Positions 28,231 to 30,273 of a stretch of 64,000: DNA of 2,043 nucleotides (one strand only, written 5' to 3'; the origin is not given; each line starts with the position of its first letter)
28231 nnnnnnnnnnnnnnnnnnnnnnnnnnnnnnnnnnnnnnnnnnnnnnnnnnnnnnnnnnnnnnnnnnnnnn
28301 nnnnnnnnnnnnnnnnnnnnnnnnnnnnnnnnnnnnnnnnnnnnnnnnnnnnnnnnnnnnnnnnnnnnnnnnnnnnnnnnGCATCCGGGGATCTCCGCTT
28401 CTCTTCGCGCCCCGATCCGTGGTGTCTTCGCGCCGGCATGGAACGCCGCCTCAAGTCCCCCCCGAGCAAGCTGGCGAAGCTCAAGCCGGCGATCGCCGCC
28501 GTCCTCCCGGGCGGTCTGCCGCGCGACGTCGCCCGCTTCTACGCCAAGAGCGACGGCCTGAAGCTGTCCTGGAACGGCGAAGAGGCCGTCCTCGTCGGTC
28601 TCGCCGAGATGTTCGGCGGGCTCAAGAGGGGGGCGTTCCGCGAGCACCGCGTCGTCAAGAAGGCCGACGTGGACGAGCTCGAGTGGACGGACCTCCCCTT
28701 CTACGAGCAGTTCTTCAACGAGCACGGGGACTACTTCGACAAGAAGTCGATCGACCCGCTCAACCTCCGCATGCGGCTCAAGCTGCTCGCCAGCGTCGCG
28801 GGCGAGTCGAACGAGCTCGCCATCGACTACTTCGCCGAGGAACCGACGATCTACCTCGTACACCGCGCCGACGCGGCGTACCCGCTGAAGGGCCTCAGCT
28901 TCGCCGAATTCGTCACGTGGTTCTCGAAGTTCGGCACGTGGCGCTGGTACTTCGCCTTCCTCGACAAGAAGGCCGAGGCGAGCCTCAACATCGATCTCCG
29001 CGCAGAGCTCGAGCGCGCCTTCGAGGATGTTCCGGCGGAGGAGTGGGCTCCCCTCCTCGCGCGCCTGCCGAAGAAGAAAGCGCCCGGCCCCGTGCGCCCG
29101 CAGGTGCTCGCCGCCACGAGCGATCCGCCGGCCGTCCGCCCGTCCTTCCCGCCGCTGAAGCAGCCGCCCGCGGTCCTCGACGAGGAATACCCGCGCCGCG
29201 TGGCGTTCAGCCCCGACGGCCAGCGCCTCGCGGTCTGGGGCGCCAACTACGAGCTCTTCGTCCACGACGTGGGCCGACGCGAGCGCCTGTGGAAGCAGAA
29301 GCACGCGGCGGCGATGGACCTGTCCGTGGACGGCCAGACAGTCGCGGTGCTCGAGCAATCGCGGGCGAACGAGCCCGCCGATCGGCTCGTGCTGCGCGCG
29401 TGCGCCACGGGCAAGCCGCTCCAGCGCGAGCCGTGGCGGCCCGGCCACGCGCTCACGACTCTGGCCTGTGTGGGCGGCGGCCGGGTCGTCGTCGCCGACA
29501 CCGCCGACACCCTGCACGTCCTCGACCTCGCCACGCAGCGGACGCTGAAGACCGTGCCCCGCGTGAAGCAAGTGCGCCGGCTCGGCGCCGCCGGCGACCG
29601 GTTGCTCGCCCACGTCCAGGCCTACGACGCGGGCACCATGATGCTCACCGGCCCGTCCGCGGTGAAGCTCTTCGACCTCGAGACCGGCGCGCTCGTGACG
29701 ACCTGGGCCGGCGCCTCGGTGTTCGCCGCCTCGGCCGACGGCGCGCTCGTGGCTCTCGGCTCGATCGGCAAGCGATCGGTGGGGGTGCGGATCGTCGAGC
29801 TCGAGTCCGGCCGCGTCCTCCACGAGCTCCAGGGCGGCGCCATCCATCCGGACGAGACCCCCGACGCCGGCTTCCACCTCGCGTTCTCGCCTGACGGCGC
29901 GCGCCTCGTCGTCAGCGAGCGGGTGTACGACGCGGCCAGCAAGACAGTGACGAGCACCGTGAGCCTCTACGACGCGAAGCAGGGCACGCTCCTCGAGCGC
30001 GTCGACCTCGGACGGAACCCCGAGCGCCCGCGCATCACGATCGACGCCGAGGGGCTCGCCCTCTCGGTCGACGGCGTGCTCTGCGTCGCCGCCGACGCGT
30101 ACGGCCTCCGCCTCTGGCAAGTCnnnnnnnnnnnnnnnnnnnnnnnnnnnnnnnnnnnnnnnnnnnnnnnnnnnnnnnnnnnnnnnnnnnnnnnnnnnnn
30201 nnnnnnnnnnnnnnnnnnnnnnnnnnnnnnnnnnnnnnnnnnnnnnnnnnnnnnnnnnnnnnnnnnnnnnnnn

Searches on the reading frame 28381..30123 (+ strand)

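Call 79: search_protein_families(library=pfam, proteins=[window:28381-30123:+], max_evalue=0.00001)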
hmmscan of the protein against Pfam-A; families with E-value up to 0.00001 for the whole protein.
window:28381-30123:+ (581 aa): 1 family
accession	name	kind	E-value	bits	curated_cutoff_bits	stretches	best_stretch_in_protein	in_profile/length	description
PF25174.1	Beta-prop_THOC3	-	1.2e-07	31.5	305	0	312-509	94-269/272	THOC3 beta-propeller domain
